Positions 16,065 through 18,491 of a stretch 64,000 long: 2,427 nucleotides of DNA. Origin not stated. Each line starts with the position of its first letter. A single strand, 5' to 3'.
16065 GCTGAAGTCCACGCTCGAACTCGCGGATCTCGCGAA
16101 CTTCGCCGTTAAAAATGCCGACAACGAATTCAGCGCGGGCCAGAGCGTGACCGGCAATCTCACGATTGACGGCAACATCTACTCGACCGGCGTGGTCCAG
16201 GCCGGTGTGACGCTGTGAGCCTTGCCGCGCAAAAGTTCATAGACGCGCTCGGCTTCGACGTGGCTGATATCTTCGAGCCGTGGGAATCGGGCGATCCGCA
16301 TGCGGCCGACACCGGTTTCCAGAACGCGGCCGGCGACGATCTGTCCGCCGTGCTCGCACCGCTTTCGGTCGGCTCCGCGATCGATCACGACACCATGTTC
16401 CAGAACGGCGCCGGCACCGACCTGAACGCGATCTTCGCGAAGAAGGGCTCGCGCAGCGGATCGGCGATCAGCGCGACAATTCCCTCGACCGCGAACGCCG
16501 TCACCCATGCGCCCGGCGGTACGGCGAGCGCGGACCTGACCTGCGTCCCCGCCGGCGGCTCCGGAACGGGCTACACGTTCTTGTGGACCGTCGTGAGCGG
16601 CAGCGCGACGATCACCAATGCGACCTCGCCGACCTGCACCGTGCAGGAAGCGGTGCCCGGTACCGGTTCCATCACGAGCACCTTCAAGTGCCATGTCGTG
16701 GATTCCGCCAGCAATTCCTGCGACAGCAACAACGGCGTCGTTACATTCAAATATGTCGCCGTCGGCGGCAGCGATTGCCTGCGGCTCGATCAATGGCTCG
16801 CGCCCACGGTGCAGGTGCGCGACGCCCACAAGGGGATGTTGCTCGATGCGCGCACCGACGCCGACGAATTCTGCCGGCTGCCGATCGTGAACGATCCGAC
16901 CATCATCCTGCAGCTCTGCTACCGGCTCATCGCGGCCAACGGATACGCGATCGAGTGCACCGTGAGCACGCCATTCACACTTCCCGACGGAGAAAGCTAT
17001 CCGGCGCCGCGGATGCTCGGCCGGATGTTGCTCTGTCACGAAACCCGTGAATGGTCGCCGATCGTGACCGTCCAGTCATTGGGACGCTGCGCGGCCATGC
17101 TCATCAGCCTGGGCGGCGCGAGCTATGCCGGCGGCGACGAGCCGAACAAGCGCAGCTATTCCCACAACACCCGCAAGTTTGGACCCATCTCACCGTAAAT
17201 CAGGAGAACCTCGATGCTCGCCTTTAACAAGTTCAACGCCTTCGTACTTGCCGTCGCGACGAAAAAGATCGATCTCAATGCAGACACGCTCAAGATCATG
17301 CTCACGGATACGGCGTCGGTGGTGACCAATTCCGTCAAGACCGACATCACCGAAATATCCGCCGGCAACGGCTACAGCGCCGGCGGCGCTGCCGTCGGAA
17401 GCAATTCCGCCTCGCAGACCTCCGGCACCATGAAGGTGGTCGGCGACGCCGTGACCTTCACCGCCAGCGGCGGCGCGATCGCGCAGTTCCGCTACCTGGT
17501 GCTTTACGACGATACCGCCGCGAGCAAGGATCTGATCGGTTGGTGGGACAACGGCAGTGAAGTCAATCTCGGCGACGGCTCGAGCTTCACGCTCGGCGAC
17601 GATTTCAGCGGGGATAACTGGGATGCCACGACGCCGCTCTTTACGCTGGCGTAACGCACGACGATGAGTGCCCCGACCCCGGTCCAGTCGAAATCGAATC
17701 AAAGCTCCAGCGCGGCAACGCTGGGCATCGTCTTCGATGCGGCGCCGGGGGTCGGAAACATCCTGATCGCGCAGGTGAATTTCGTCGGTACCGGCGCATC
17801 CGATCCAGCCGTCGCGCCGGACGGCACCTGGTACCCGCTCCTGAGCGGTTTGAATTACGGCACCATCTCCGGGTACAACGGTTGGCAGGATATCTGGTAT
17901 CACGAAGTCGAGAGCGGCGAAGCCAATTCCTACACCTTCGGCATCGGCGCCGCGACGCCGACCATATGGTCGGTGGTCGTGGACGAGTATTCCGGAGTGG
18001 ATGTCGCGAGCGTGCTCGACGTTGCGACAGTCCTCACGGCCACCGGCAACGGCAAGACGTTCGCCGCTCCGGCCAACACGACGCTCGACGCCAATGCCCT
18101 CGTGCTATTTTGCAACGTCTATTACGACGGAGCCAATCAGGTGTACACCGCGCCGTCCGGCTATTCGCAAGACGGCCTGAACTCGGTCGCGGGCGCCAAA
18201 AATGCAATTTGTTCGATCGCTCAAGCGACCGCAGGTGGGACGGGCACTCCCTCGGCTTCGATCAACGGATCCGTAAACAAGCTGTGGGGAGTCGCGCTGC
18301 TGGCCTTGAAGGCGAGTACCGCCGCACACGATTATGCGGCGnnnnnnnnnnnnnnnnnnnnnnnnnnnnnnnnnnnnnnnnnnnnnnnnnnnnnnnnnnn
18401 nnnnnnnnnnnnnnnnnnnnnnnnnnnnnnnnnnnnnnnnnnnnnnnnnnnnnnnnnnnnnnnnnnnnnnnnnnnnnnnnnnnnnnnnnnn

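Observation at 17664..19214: Tail-region protein built from ~12 tandem 21-residue Ala/Gly repeats (63-bp DNA repeats)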

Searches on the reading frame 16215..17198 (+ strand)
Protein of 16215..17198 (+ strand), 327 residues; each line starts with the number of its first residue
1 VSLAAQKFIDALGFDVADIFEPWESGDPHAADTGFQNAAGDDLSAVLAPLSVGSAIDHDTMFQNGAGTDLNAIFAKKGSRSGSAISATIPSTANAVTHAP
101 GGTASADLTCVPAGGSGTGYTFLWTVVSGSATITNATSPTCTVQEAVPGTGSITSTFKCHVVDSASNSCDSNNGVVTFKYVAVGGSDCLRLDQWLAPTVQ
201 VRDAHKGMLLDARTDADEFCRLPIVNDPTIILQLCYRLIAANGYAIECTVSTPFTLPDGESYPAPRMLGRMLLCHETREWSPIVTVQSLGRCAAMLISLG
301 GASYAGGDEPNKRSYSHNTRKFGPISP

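Call 4: search_protein_families(library=pfam, proteins=[window:16215-17198:+], max_evalue=1)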
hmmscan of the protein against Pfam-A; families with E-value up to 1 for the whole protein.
window:16215-17198:+ (327 aa): 1 family
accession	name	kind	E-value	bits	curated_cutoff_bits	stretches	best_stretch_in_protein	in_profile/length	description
PF22352.2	K319L-like_PKD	-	0.013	15.9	27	1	116-168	24-75/84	K319L-like, PKD domain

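Call 5: search_protein_families(library=phrogs, proteins=[window:16215-17198:+], max_evalue=0.1)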
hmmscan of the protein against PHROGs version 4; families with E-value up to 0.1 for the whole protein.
window:16215-17198:+ (327 aa): 0 families

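Call 54: search_protein_families(library=ncbifam, proteins=[window:16215-17195:+], max_evalue=0.1)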
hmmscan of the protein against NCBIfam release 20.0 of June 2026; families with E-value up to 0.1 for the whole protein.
window:16215-17195:+ (327 aa): 0 families

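Call 80: search_solved_structures(query=window:16215-17195:+, max_evalue=0.1)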
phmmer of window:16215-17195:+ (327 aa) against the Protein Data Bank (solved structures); distinct sequences matched with E-value up to 0.1: 0.

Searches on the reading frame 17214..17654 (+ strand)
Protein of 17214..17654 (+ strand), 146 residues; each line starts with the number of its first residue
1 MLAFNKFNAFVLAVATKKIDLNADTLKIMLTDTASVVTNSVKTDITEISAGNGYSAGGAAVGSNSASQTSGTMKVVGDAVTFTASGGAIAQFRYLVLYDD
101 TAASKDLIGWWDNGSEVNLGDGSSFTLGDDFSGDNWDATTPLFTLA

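Call 4: search_protein_families(library=pfam, proteins=[window:17214-17654:+], max_evalue=1)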
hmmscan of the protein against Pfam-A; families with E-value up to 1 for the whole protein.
window:17214-17654:+ (146 aa): 1 family
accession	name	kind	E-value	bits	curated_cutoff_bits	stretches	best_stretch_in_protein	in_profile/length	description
PF19358.4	DUF5935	-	0.11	12.8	23.6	1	7-76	112-177/193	Family of unknown function (DUF5935)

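Call 5: search_protein_families(library=phrogs, proteins=[window:17214-17654:+], max_evalue=0.1)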
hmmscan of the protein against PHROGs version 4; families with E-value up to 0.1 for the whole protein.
window:17214-17654:+ (146 aa): 1 family
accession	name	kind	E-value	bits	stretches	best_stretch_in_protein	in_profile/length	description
phrog_644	-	unknown function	1.9e-16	61.4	1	6-127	8-132/174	-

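Call 40: search_dna_similar(query=window:17214-17651:+, collection=phages, mode=protein, max_evalue=0.001, max_rows=25)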
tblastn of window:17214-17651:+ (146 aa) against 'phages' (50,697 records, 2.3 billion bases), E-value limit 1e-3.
Records with a match: 10; places in all: 10; records where one place covers at least 80% of the query: 10.
Best place of each record, by identity: <60% 10.
By first word of the organism name: Caudoviricetes 6; EBPR 1; Pseudanabaena 1; Bacteriophage 1; Gordonia 1.
By host as written in the record: - 8; Pseudanabaena sp. 1; Gordonia terrae 3612 1.
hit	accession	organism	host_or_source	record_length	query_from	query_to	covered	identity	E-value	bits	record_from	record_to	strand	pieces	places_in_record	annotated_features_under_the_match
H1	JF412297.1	EBPR siphovirus 2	-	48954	1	146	100%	53.4%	5e-26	107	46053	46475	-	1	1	gp76: hypothetical protein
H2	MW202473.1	Caudoviricetes sp.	Manatee Spring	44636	4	146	98%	52.4%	2e-24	103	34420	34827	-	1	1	hypothetical protein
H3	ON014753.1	Pseudanabaena phage Pam1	Pseudanabaena sp.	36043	2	128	87%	52.8%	3e-21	94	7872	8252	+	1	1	hypothetical protein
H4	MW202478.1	Caudoviricetes sp.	Manatee Spring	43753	4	135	90%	46.7%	6e-19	87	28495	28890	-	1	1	hypothetical protein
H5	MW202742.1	Caudoviricetes sp.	Manatee Spring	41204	1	146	100%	39.1%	3e-10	62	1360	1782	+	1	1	general glycosylation pathway protein | hypothetical protein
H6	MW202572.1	Caudoviricetes sp.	Manatee Spring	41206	1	146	100%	39.1%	3e-10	62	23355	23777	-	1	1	general glycosylation pathway protein | hypothetical protein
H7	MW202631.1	Caudoviricetes sp.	Manatee Spring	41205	1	146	100%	39.1%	3e-10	62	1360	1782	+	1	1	general glycosylation pathway protein | hypothetical protein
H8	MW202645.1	Bacteriophage sp.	Manatee Spring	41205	1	146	100%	39.1%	3e-10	62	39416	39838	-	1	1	general glycosylation pathway protein | hypothetical protein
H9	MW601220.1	Gordonia phage Guey18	Gordonia terrae 3612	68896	7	133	87%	33.8%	2e-4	45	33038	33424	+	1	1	63: hypothetical protein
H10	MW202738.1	Caudoviricetes sp.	Manatee Spring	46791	2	122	83%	31.5%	2e-5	49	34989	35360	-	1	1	hypothetical protein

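Call 43: get_annotated_region(hit=H3, flank=8000)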
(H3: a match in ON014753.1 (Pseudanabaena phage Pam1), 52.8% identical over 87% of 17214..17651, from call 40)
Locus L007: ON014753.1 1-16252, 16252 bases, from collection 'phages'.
description: Pseudanabaena phage Pam1, complete genome.
organism: Pseudanabaena phage Pam1 (NCBI taxid 2936517)
taxonomy: Viruses; Duplodnaviria; Heunggongvirae; Uroviricota; Caudoviricetes
host: Pseudanabaena sp.; source: water samples from the Lake Chaohu; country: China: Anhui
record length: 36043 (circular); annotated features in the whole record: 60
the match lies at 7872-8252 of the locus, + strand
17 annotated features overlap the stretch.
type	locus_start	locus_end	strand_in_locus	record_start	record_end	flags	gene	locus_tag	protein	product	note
CDS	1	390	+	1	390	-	-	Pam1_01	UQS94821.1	terminase small subunit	TerS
CDS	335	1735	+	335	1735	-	-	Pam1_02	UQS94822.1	terminase large subunit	TerL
CDS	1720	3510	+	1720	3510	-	-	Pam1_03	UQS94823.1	portal protein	Portal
CDS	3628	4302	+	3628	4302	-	-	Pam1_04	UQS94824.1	scaffolding protein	Scaffolding protein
CDS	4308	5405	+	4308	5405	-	-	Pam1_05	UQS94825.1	major capsid protein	Major capsid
CDS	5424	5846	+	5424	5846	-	-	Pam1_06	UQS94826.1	cement protein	Cement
CDS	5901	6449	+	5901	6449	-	-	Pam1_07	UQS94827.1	adaptor protein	Adaptor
CDS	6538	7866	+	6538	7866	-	-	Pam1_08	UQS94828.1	needle head protein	Needle head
CDS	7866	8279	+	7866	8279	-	-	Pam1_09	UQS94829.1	hypothetical protein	-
CDS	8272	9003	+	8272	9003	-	-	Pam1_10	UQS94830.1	hypothetical protein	-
CDS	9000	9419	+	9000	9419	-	-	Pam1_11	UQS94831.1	acetyltransferase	Acetyltransferase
CDS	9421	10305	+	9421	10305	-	-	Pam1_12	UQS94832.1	needle protein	Needle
CDS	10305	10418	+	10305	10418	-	-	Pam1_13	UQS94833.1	hypothetical protein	-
CDS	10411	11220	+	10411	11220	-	-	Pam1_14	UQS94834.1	DNA/protein translocase of injectosome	-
CDS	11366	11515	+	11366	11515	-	-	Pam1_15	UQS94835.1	hypothetical protein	-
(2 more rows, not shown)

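Call 44: get_annotated_region(hit=H1, flank=6000)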
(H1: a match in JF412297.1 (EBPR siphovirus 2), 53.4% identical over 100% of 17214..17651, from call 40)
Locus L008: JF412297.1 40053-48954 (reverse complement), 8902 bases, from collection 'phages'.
description: EBPR siphovirus 2, partial sequence.
organism: EBPR siphovirus 2 (NCBI taxid 1048521)
taxonomy: Viruses; Duplodnaviria; Heunggongvirae; Uroviricota; Caudoviricetes
host: -; source: -; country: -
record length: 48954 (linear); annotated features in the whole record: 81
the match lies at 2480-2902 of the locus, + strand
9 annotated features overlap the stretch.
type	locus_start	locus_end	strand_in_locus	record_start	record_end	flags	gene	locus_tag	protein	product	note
misc_feature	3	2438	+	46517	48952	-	gp77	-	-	-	similar to tail protein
CDS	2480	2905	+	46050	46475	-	gp76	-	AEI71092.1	hypothetical protein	ESV2_76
CDS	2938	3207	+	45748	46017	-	gp75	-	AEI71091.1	hypothetical protein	ESV2_75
CDS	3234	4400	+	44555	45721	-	gp74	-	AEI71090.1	hypothetical protein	ESV2_74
CDS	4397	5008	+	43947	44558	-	gp73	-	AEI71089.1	hypothetical protein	ESV2_73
CDS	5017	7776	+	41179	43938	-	gp72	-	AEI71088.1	hypothetical protein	ESV2_72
CDS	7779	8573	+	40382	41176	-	gp71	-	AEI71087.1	hypothetical protein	ESV2_71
misc_feature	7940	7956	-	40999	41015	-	-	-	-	-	CAP CRISPR match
CDS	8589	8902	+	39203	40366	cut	gp70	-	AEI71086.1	hypothetical protein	ESV2_70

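Call 51: find_related_loci(query=window:17214-17651:+, collection=viral_contigs, flank=6000)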
Query window:17214-17651:+ (146 aa) in viral_contigs; peptide patterns used: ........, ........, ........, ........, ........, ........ (x = any residue, [..] = any of these).
108 stretches matched a pattern; 82 encode a relative of the query (tblastn E <= 1e-3); the best 80 are kept; 80 distinct loci.
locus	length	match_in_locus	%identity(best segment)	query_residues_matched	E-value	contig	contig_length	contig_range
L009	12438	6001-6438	69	1-146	1e-64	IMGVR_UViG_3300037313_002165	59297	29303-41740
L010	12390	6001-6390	62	1-130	3e-48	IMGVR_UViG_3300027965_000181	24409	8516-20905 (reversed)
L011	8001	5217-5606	60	1-130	4e-46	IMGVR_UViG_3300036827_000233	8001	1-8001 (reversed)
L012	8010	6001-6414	57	4-146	2e-45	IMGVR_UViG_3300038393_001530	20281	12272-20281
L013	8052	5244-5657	57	4-146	2e-45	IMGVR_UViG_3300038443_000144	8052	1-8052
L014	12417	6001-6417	55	1-146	2e-44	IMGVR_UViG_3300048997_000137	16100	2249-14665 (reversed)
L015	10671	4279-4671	62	1-130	3e-44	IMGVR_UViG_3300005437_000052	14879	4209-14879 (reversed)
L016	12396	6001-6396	60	1-135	3e-44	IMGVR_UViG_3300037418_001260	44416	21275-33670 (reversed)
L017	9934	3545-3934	58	1-130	3e-44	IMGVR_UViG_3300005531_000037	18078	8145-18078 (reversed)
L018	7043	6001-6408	60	1-133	1e-43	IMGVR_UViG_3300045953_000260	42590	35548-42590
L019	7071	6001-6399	59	1-135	3e-43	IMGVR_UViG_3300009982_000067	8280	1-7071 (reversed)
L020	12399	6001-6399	56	1-135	4e-43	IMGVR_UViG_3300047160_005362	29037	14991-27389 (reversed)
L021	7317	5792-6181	58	1-130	6e-43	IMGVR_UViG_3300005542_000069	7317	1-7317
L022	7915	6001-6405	55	1-135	3e-41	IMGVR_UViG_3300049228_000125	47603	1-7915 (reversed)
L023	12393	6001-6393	56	1-132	1e-39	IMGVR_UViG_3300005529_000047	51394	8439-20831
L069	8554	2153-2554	47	1-135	5e-28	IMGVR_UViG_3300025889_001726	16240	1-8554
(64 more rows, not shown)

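Call 54: search_protein_families(library=ncbifam, proteins=[L069:4727-6631:+, window:17214-17651:+], max_evalue=0.1)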
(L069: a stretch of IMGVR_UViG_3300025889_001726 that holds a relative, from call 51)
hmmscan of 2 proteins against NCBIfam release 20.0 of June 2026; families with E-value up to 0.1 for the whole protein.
L069:4727-6631:+ (635 aa): 0 families

window:17214-17651:+ (146 aa): 0 families

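Call 79: search_solved_structures(query=window:17214-17651:+, max_evalue=1)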
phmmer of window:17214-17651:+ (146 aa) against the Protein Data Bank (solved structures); distinct sequences matched with E-value up to 1: 2.
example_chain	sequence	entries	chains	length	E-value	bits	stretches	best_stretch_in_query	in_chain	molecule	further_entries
8orp_A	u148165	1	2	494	0.077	16.8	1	85-143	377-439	Alpha-amylase A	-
8or6_A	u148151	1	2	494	0.19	15.5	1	84-143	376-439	Alpha-amylase A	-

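Call 94: search_solved_structures(query=A8, max_evalue=1)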
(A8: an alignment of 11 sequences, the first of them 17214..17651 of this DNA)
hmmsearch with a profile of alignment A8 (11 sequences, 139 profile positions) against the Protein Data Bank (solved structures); distinct sequences matched with E-value up to 1: 5.
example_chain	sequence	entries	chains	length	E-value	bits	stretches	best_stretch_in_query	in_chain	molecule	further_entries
3jbd_7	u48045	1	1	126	0.023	18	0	23-67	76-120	nanobody VHH PVSP6A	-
6ftj_5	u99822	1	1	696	0.13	15.5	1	91-133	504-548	Dolichyl-diphosphooligosaccharide--protein glycosyltransferase subunit STT3A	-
6s7o_A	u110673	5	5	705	0.13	15.5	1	91-133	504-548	Dolichyl-diphosphooligosaccharide--protein glycosyltransferase subunit STT3A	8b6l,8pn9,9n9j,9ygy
6ftg_5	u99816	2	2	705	0.13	15.5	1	91-133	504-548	Dolichyl-diphosphooligosaccharide--protein glycosyltransferase subunit STT3A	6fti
9ot6_C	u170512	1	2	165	0.26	14.5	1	61-134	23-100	EFR3 interfering Nanobody (F3IN)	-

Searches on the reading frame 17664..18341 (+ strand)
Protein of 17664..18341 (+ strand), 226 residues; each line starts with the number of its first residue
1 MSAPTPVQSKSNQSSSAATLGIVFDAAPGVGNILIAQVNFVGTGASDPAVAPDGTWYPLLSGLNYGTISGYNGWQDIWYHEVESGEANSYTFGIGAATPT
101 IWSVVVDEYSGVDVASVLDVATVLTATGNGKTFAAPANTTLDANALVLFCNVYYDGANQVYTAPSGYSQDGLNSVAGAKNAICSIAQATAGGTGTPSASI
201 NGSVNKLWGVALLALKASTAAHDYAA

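Call 36: search_solved_structures(query=A4, max_evalue=10, show_alignments=2)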
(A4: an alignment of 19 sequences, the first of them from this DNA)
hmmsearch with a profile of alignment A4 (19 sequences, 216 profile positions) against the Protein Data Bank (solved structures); distinct sequences matched with E-value up to 10: 0.

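Call 41: predict_structure(alignment_id=A4)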
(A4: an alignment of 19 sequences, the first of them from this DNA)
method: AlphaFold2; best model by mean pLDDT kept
length: 226 residues; sequences in the alignment: 19
mean_pLDDT: 88.6   pTM: 0.88
mean pLDDT of the five models: 88.6, 88.2, 87.3, 86.8, 85.0
residues with pLDDT >= 90: 131; 70-90: 79; 50-70: 13; < 50: 3
segments of 3 or more residues with pLDDT < 50: none
pLDDT, mean of each block of 10 residues (from residue 1): 91 91 96 95 79 92 86 92 96 78 95 93 78 90 95 82 95 86 94 92 80 92 53
secondary structure, 60 per line:
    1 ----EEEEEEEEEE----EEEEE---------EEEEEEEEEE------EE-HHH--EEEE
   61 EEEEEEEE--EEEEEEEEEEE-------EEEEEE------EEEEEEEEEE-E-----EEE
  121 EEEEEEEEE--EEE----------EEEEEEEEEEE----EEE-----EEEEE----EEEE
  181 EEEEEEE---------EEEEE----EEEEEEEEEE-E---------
elements in order: E5-14 E19-23 E33-42 E57-68 E71-81 E89-94 E101-110 E118-129 E132-134 E145-155 E160-162 E168-172 E177-187 E197-201 E206-215
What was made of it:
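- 17664..18335 (+): N-terminal all-beta jelly-roll domain (aa 1-224), net charge -10; an uncharacterised domain family. AlphaFold pLDDT 88.6, pTM 0.88 (call 41).
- pLDDT is 88.6 (call 41).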

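Call 95: find_homologous_proteins(query=A4, max_evalue=0.000001)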
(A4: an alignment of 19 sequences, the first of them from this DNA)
Query A4 (19 sequences) (226 aa, profile of the alignment): 30 proteins with E <= 0.000001 among 8000 candidates.
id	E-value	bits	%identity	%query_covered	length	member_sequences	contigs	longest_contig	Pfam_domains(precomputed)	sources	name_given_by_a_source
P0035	3.6e-47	179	26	65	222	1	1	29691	-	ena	-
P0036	5.6e-41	158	29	87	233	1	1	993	-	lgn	-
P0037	6.8e-32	129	25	61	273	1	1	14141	-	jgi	jgi:hypothetical protein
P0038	1.4e-24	105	52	9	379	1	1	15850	-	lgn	-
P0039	7.3e-24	102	34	18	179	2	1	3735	-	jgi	jgi:hypothetical protein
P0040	5.6e-23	100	27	44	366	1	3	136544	PF00041.28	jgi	jgi:hypothetical protein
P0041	1.4e-20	92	-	-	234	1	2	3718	-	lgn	-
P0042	3.1e-17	81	-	-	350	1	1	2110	-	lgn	-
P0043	2.9e-15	74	28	46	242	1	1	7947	-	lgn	-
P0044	1.1e-14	72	-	-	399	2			-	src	-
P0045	1.6e-13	69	-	-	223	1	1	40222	-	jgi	jgi:hypothetical protein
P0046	2.0e-13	68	27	32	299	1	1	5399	-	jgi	jgi:hypothetical protein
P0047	3.6e-13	68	29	22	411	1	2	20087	-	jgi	jgi:hypothetical protein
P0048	4.4e-13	67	-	-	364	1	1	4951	-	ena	-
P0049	1.6e-12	65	41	8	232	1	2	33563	-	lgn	-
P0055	9.3e-9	53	33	33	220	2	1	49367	-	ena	-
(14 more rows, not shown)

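Call 96: find_encoding_contigs(protein=P0035, flank=10000, max_places=1)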
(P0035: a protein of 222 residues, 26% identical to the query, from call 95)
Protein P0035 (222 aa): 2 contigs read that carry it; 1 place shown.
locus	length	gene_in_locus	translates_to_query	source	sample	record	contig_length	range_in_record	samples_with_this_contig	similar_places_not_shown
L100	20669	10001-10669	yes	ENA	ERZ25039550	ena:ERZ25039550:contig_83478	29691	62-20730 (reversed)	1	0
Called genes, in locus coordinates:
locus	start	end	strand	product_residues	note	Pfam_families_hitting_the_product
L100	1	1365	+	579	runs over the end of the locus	-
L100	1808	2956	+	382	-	-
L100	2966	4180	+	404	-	PF13884:Peptidase_S74 (weak)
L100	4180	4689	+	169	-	-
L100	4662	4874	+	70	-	-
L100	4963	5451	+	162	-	-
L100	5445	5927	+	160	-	-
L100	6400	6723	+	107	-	-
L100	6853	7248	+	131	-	-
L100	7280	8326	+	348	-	-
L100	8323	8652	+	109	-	-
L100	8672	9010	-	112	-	-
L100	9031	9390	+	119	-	-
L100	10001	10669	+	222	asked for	-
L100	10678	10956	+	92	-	-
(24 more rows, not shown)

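Call 97: find_encoding_contigs(protein=P0055, flank=10000, max_places=1)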
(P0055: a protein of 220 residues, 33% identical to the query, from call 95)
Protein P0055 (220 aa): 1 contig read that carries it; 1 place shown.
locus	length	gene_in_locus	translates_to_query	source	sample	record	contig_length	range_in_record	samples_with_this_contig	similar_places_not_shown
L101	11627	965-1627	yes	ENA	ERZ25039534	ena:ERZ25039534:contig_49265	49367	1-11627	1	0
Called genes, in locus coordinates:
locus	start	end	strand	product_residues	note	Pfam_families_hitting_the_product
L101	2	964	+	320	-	?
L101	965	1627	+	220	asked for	-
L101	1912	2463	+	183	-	-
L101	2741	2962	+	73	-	-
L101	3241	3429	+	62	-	-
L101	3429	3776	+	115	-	-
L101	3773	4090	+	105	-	-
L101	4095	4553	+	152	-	-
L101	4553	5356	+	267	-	-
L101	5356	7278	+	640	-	-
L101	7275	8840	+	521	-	-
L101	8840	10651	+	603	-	-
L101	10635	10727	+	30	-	-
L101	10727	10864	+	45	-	-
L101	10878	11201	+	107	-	-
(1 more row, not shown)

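Call 98: find_encoding_contigs(protein=P0045, flank=10000, max_places=1)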
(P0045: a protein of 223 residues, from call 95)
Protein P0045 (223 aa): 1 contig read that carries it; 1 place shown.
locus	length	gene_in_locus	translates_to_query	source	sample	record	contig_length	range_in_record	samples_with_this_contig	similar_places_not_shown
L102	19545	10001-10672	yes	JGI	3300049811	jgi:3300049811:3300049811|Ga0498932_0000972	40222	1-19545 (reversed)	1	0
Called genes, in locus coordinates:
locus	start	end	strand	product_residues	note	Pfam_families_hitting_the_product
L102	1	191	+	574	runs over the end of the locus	-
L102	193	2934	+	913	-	PF06414:Zeta_toxin (faint)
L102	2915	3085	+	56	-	-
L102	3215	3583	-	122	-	-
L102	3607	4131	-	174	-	-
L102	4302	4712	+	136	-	-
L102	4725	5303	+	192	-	-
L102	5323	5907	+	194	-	-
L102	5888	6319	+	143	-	-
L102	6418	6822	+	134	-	-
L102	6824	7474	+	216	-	-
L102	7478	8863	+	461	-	-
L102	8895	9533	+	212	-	-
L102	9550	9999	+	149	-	-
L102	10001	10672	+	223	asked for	-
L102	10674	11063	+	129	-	-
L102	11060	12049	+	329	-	PF01551:Peptidase_M23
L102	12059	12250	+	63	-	-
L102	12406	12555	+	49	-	-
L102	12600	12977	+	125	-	-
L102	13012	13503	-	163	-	-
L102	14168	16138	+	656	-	PF09250:Prim-Pol, PF08708:PriCT_1 (weak), PF05272:VapE-like_dom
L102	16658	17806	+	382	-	PF00270:DEAD (faint), PF00271:Helicase_C (faint)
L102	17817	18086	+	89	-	-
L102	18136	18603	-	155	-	-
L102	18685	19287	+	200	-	PF12705:PDDEXK_1 (faint)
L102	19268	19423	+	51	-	-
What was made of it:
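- L102 precedes an M23 peptidase gene, which I read as a probable endolysin (calls 96, 98). Stand-alone relatives sit at the end of the structural module, next to fibre and probable lysis genes (calls 96, 98).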
